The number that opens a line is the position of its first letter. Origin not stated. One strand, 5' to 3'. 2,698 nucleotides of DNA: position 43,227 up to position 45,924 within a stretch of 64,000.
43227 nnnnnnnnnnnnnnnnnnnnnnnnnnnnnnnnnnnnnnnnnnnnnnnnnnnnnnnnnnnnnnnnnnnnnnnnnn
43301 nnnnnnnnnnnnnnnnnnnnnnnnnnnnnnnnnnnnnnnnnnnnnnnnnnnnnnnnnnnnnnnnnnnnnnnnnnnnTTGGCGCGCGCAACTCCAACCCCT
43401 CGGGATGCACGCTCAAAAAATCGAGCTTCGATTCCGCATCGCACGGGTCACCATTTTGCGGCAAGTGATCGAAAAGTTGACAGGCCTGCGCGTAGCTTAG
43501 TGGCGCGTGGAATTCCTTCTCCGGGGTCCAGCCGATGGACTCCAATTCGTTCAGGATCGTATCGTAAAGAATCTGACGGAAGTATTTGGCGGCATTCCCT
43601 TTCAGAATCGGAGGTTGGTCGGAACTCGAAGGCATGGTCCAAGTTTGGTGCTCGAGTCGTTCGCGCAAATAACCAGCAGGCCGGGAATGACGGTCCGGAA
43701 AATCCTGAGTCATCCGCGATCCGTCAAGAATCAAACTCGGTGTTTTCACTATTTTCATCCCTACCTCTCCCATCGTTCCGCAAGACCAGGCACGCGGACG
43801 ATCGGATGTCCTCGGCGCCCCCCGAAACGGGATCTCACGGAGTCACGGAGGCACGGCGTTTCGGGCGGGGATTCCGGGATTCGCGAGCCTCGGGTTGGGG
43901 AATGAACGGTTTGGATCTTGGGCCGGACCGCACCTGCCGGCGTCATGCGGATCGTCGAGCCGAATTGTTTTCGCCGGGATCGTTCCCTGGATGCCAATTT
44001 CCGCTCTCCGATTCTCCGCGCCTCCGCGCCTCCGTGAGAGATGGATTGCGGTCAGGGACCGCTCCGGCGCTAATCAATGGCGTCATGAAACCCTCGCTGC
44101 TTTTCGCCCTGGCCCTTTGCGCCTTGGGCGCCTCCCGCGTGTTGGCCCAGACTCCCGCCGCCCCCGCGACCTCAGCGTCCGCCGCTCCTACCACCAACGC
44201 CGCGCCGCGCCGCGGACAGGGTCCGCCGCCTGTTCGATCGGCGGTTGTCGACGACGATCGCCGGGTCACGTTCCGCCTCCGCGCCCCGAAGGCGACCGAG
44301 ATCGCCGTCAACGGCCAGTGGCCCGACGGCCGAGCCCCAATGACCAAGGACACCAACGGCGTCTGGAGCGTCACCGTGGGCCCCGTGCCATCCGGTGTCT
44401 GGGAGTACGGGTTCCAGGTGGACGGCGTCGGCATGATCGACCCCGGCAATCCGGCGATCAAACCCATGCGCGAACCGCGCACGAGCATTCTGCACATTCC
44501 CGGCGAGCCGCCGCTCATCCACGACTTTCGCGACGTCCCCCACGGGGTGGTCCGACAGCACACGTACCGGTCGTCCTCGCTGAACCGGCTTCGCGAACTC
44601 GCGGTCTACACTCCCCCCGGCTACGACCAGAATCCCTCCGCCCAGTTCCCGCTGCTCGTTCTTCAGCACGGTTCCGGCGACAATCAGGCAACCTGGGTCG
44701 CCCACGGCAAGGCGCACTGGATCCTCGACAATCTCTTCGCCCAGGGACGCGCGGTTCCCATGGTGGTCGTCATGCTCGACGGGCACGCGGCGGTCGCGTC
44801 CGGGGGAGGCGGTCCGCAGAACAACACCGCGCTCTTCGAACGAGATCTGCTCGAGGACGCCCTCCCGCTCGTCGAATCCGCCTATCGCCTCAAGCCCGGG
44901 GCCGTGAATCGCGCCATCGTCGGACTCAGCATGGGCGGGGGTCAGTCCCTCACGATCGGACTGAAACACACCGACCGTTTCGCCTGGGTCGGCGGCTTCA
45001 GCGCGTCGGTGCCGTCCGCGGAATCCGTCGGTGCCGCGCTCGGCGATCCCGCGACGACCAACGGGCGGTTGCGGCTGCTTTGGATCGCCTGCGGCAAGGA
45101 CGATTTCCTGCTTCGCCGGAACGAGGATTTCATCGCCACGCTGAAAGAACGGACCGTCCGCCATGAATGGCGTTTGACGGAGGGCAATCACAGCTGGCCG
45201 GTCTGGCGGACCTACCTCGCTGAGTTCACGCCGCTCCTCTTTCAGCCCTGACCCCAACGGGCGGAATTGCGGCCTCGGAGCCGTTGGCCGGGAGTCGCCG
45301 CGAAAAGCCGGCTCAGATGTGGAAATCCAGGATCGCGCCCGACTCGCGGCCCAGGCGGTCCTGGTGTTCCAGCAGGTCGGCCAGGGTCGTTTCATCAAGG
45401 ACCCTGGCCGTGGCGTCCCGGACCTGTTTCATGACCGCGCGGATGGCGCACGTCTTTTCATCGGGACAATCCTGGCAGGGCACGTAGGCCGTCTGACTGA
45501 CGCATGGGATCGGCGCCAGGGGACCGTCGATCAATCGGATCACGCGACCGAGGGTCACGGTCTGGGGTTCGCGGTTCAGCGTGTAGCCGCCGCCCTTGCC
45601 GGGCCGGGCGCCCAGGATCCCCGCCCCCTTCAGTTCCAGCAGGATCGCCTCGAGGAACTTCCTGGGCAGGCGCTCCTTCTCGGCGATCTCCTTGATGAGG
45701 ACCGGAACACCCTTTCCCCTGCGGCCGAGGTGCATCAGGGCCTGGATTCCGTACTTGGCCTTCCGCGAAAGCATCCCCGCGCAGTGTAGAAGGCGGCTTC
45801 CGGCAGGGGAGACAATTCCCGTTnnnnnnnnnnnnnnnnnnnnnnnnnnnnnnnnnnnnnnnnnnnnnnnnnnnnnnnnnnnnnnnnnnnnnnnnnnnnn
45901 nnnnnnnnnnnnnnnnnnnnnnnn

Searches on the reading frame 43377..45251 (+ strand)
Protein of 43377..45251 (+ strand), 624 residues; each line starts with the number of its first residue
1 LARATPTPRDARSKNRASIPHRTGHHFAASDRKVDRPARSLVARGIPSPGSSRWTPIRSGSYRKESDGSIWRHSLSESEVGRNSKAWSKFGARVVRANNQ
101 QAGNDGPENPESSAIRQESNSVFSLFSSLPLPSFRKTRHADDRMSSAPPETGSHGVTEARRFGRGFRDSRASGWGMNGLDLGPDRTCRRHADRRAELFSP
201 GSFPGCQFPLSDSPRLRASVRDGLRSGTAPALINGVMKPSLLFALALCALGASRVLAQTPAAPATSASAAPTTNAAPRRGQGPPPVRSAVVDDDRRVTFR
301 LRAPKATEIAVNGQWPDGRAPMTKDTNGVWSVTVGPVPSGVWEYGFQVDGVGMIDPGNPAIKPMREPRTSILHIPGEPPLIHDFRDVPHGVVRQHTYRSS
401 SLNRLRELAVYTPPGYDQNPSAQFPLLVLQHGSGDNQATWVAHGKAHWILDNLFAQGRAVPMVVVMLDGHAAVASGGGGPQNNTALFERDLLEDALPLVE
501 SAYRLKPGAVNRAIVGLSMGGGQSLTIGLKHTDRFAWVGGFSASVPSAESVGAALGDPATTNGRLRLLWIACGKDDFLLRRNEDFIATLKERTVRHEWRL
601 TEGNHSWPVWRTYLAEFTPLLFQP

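Call 78: search_protein_families(library=pfam, proteins=[window:43377-45251:+], max_evalue=0.01)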
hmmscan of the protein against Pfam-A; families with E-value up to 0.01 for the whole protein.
window:43377-45251:+ (624 aa): 2 families
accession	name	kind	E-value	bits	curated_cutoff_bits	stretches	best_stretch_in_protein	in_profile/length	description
PF00756.26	Esterase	-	4.6e-18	66.3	22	1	399-615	1-245/251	Putative esterase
PF02922.24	CBM_48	-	5.1e-06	27.2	22.4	1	292-351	7-71/83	Carbohydrate-binding module 48 (Isoamylase N-terminal domain)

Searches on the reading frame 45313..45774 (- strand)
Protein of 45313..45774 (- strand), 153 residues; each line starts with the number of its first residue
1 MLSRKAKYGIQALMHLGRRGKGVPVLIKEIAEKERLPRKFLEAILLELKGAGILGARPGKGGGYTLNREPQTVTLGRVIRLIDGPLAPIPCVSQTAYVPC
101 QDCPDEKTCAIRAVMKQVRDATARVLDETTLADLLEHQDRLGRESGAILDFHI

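Call 78: search_protein_families(library=pfam, proteins=[window:45313-45774:-], max_evalue=0.01)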
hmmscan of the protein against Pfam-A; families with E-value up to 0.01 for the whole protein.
window:45313-45774:- (153 aa): 1 family
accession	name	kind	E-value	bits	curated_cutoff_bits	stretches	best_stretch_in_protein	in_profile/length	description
PF02082.26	Rrf2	-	5.2e-37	127.4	30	1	2-136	1-131/132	Iron-dependent Transcriptional regulator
